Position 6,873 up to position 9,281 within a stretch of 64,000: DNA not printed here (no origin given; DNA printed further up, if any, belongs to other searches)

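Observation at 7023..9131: EEP-like passenger fused to an outer-membrane beta-barrel, a possible autotransporter/PlpD-like secretion unit with a degenerate catalytic site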

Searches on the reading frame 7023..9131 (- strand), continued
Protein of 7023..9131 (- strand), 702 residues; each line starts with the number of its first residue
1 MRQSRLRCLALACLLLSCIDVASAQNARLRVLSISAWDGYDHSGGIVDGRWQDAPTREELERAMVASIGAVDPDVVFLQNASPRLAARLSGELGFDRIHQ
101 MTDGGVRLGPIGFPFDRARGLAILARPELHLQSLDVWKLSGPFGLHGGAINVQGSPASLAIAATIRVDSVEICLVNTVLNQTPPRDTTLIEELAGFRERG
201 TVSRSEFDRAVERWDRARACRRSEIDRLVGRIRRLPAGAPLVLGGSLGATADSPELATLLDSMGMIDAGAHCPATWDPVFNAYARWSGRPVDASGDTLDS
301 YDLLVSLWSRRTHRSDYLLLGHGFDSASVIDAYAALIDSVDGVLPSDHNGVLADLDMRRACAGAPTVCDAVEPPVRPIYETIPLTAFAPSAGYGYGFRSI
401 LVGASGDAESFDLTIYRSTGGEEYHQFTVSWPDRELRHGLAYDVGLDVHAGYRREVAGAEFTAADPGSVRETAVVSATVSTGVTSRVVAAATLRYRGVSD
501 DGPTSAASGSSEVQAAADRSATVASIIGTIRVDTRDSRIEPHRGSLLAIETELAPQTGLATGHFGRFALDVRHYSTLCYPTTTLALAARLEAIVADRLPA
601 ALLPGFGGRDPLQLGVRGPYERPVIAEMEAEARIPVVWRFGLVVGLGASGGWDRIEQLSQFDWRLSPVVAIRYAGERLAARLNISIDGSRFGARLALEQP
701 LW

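Call 65: fold_search(model_id=the predicted structure, library=pdb)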
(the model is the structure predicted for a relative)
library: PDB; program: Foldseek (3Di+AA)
matches with E <= 10: 656; with E <= 0.001: 211
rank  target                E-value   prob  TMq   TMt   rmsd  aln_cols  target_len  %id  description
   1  5ino_A                1.2e-13  1.00  0.28  0.72   5.4       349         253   15  Human Tdp2 reaction product (5'-phosphorylated DNA)-Mg2+ complex (released 2016-04-27)
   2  4gz0_A                2.2e-13  1.00  0.28  0.73   5.0       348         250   15  Mus Musculus Tdp2-DNA Substrate Analog (5'-6-aminohexanol) Complex (released 2012-10-31)
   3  4gyz_E                2.8e-13  1.00  0.29  0.75   4.7       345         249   15  Mus Musculus Tdp2 Bound to dAMP and Mg2+ (released 2012-10-31)
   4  5inp_A                2.8e-13  1.00  0.29  0.73   4.9       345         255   16  Mouse Tdp2 reaction product (5'-phosphorylated DNA)-Mn2+ complex (released 2016-04-27)
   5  4gyz_A                2.8e-13  1.00  0.28  0.73   4.8       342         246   15  Mus Musculus Tdp2 Bound to dAMP and Mg2+ (released 2012-10-31)
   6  4gz1_A                3.9e-13  1.00  0.28  0.72   5.0       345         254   16  Mus Musculus Tdp2 reaction product (5'-phosphorylated DNA)-Mg2+ complex at 1.5 Angstroms resolution (released 2012-10-31)
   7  4gz2_B                4.3e-13  1.00  0.28  0.75   4.8       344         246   16  Mus Musculus Tdp2 excluded ssDNA complex (released 2012-10-31)
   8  5ht2_A                5.0e-13  1.00  0.29  0.73   4.7       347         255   15  Mouse Tdp2 reaction product (5'-phosphorylated DNA)-Mg2+ complex with 1-N6-etheno-adenine (released 2016-04-27)
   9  4gyz_B                5.6e-13  1.00  0.30  0.79   4.1       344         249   16  Mus Musculus Tdp2 Bound to dAMP and Mg2+ (released 2012-10-31)
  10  4puq_A                5.6e-13  1.00  0.29  0.73   4.9       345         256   16  Mus Musculus Tdp2 reaction product complex with 5'-phosphorylated RNA/DNA, glycerol, and Mg2+ (released 2014-05-14)
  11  4gyz_F                6.9e-13  1.00  0.28  0.75   5.4       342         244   16  Mus Musculus Tdp2 Bound to dAMP and Mg2+ (released 2012-10-31)
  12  4gyz_I                8.9e-13  1.00  0.28  0.73   5.0       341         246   16  Mus Musculus Tdp2 Bound to dAMP and Mg2+ (released 2012-10-31)
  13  4f1h_B                1.1e-12  1.00  0.29  0.73   5.2       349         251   13  Crystal structure of TDP2 from Danio rerio complexed with a single strand DNA (released 2012-10-31)
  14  4gyz_C                1.2e-12  1.00  0.29  0.76   4.4       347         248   15  Mus Musculus Tdp2 Bound to dAMP and Mg2+ (released 2012-10-31)
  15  5ink_A                1.2e-12  1.00  0.29  0.75   4.5       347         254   15  Mouse Tdp2 reaction product (5'-phosphorylated DNA)-abasic/THF-Mg2+ complex (released 2016-04-27)
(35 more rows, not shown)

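Call 79: search_protein_families(library=ncbifam, proteins=[P0003, P0040, P0045, P0052, L025:2955-4055:+, L040:5896-7086:+, L017:5998-7116:+, L017:7135-8238:+, P0046], max_evalue=0.001)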
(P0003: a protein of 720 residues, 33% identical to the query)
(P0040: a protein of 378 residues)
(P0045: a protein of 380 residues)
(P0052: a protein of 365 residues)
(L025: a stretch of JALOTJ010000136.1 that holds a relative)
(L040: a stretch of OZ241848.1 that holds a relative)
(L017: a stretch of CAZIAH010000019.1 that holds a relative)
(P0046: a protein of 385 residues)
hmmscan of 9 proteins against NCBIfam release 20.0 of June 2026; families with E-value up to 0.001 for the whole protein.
P0003 (720 aa): 3 families
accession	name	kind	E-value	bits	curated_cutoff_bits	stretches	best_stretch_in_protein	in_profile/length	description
NF047779.1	Omp85_fam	subfamily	1.6e-33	116.8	200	1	547-720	229-423/423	Omp85 family outer membrane protein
TIGR03303.1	OM_YaeT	equivalog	6.2e-05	21.6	297.15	1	489-671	476-681/741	outer membrane protein assembly factor BamA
NF052279.1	lipo_TamL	exception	6.8e-05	21.5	400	1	638-707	633-716/747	translocation and assembly module lipoprotein TamL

P0040 (378 aa): 0 families

P0045 (380 aa): 0 families

P0052 (365 aa): 0 families

L025:2955-4055:+ (367 aa): 1 family
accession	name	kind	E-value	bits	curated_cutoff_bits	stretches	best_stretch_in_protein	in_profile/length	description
TIGR00195.1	exoDNase_III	equivalog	3.7e-05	23.5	182.55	0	228-364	120-253/254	exodeoxyribonuclease III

L040:5896-7086:+ (397 aa): 1 family
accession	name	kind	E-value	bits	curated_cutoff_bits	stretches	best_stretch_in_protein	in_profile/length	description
NF003842.0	PRK05421.1-4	equivalog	0.0007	19.1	144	0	242-265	165-187/259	endonuclease/exonuclease/phosphatase family protein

L017:5998-7116:+ (372 aa): 2 families
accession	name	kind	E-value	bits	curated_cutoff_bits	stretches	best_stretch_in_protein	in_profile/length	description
TIGR00195.1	exoDNase_III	equivalog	8.1e-06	25.6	182.55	0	56-111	6-61/254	exodeoxyribonuclease III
TIGR00633.1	xth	equivalog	0.00015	21.3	99.05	0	61-109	11-60/255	exodeoxyribonuclease III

L017:7135-8238:+ (367 aa): 5 families
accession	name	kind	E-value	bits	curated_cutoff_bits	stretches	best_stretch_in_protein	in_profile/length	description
NF047779.1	Omp85_fam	subfamily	2.2e-45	155.9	200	2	180-367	214-423/423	Omp85 family outer membrane protein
TIGR03303.1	OM_YaeT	equivalog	3.9e-15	55.3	297.15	1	127-352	469-720/741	outer membrane protein assembly factor BamA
TIGR00992.1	3a0901s03IAP75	subfamily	6.5e-07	28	1163.25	1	185-350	522-703/718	IAP75 family chloroplast envelope protein translocase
NF052279.1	lipo_TamL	exception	2e-06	26.6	400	1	294-352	645-714/747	translocation and assembly module lipoprotein TamL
NF058613.1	OMPAssmBamADein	equivalog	1.7e-05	23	1050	1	127-353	574-841/857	outer membrane protein assembly factor BamA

P0046 (385 aa): 2 families
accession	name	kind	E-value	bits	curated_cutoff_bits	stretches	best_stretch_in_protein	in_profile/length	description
NF047779.1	Omp85_fam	subfamily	1.1e-33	117.3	200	2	216-385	233-423/423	Omp85 family outer membrane protein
TIGR03303.1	OM_YaeT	equivalog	3.9e-08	32.1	297.15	1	131-303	467-631/741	outer membrane protein assembly factor BamA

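Call 80: search_protein_families(library=pfam, proteins=[P0003, P0029, L017:5998-7116:+, L017:7135-8238:+, P0046, P0226, L025:2955-4055:+], max_evalue=0.01)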
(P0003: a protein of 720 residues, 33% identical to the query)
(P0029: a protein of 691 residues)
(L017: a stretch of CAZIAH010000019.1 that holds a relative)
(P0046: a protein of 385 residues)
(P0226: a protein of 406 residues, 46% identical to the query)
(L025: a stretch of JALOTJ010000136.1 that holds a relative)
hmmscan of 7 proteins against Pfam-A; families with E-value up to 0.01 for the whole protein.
P0003 (720 aa): 3 families
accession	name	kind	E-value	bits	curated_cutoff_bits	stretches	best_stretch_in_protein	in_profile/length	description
PF03372.29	Exo_endo_phos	-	1.2e-18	68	24.5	1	34-364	1-225/225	Endonuclease/Exonuclease/phosphatase family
PF01103.29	Omp85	-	2.3e-16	60.6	24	1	419-676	1-267/325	Omp85 superfamily domain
PF03865.19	ShlB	-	0.0014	18.6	22.7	1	569-673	189-294/311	Haemolysin secretion/activation protein ShlB/FhaC/HecB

P0029 (691 aa): 2 families
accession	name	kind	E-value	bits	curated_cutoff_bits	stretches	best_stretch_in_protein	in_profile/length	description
PF01103.29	Omp85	-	3.3e-12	47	24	1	395-642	9-262/325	Omp85 superfamily domain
PF03372.29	Exo_endo_phos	-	1.6e-09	38.3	24.5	1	47-332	16-225/225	Endonuclease/Exonuclease/phosphatase family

L017:5998-7116:+ (372 aa): 2 families
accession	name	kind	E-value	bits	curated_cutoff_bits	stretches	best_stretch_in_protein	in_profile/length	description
PF03372.29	Exo_endo_phos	-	2.3e-10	41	24.5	1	40-331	4-204/225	Endonuclease/Exonuclease/phosphatase family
PF09851.14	SHOCT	-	0.0068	16.5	27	0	195-219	3-27/28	Short C-terminal domain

L017:7135-8238:+ (367 aa): 2 families
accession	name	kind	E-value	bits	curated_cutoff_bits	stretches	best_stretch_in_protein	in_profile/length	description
PF01103.29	Omp85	-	6.6e-28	98.6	24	1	87-352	22-304/325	Omp85 superfamily domain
PF03865.19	ShlB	-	0.00024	21.1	22.7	1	189-335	150-307/311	Haemolysin secretion/activation protein ShlB/FhaC/HecB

P0046 (385 aa): 2 families
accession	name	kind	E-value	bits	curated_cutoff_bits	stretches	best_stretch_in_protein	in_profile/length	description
PF01103.29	Omp85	-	1.2e-16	61.6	24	1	98-337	18-263/325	Omp85 superfamily domain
PF19412.4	DUF5982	-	0.0011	19.2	23.9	1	59-86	28-55/64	Domain of unknown function (DUF5982)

P0226 (406 aa): 2 families
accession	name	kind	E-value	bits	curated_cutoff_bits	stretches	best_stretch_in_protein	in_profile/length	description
PF01103.29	Omp85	-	7.4e-15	55.7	24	1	121-359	19-264/325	Omp85 superfamily domain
PF03865.19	ShlB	-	0.00065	19.7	22.7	1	265-360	195-295/311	Haemolysin secretion/activation protein ShlB/FhaC/HecB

L025:2955-4055:+ (367 aa): 1 family
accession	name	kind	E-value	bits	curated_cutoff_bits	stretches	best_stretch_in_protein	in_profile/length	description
PF03372.29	Exo_endo_phos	-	1.1e-13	51.8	24.5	1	38-358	1-225/225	Endonuclease/Exonuclease/phosphatase family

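Call 81: find_encoding_contigs(protein=P0175, flank=4000, max_places=1)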
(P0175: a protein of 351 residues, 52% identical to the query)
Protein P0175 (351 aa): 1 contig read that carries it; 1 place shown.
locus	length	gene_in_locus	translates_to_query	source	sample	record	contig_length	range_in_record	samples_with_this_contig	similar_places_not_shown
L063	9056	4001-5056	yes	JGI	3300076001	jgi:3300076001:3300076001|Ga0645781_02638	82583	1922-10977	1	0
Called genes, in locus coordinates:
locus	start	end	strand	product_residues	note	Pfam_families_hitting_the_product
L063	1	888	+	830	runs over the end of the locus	PF13180:PDZ_2, PF17820:PDZ_6 (weak), PF00512:HisKA, PF02518:HATPase_c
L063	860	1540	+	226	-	PF00072:Response_reg, PF00486:Trans_reg_C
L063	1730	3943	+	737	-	PF00149:Metallophos, PF02872:5_nucleotid_C, PF18962:Por_Secre_tail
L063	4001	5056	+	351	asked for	PF01103:Omp85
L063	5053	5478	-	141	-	-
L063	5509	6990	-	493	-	PF01743:PolyA_pol, PF12627:PolyA_pol_RNAbd, PF01966:HD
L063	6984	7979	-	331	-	PF01408:GFO_IDH_MocA, PF22725:GFO_IDH_MocA_C3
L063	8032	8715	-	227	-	PF00702:Hydrolase, PF12710:HAD, PF13419:HAD_2, PF13242:Hydrolase_like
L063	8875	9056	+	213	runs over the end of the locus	PF01726:LexA_DNA_bind, PF00717:Peptidase_S24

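Call 82: find_encoding_contigs(protein=P0216, flank=4000, max_places=1)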
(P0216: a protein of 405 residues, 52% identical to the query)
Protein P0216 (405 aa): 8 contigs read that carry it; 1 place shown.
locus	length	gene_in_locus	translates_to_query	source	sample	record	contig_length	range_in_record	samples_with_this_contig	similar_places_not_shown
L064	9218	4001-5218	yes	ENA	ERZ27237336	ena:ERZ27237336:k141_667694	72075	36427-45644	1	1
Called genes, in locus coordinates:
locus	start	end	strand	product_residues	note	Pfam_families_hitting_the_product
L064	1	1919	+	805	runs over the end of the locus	PF00512:HisKA, PF02518:HATPase_c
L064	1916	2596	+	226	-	PF00072:Response_reg, PF00486:Trans_reg_C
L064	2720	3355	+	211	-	PF13505:OMP_b-brl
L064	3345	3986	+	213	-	-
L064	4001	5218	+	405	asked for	PF01103:Omp85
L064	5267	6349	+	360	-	PF01040:UbiA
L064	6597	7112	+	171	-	-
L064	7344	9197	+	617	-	PF01075:Glyco_transf_9, PF13428:TPR_14 (faint), PF07719:TPR_2 (faint), PF13431:TPR_17 (faint), PF13432:TPR_16 (faint), PF14559:TPR_19 (weak), PF14853:Fis1_TPR_C (faint), PF14559:TPR_19 (weak)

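Call 83: find_encoding_contigs(protein=P0236, flank=4000, max_places=1)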
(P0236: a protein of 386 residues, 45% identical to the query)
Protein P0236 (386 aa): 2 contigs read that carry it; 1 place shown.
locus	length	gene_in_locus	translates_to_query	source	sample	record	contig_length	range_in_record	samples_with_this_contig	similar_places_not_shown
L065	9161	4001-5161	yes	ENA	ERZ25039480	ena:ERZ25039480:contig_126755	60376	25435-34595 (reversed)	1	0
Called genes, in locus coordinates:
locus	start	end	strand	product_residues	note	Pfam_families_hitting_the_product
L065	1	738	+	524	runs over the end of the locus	-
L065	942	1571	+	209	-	PF13505:OMP_b-brl, PF13568:OMP_b-brl_2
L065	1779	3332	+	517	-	-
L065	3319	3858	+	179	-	-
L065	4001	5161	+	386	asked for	PF01103:Omp85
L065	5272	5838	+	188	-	PF01967:MoaC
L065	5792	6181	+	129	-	PF00994:MoCF_biosynth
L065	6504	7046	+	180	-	PF00578:AhpC-TSA, PF08534:Redoxin, PF00085:Thioredoxin (faint), PF13905:Thioredoxin_8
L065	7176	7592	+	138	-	PF03412:Peptidase_C39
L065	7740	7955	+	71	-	-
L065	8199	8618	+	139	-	-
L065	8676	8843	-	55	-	-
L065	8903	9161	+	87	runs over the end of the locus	-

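Call 90: find_related_loci(query=A1, collection=metagenome_contigs, flank=3000)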
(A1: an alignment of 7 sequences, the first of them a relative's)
Query A1 (702 aa) in metagenome_contigs; peptide patterns used: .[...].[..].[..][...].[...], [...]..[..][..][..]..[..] (x = any residue, [..] = any of these).
600 stretches matched a pattern (row limit reached: there are more); 8 encode a relative of the query (tblastn E <= 1e-3); 8 distinct loci.
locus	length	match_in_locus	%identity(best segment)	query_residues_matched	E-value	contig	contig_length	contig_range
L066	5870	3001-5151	32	1-699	6e-112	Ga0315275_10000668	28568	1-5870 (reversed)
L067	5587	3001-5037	33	28-686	2e-110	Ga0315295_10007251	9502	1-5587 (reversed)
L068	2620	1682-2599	28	29-334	8e-32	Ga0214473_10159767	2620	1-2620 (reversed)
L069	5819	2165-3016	26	3-281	1e-27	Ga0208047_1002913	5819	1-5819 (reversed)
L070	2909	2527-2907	40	7-127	1e-22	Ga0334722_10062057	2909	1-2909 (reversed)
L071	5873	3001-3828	24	21-357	2e-6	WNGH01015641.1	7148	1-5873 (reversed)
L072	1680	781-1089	33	240-355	6e-6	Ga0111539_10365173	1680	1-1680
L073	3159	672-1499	24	21-357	1e-5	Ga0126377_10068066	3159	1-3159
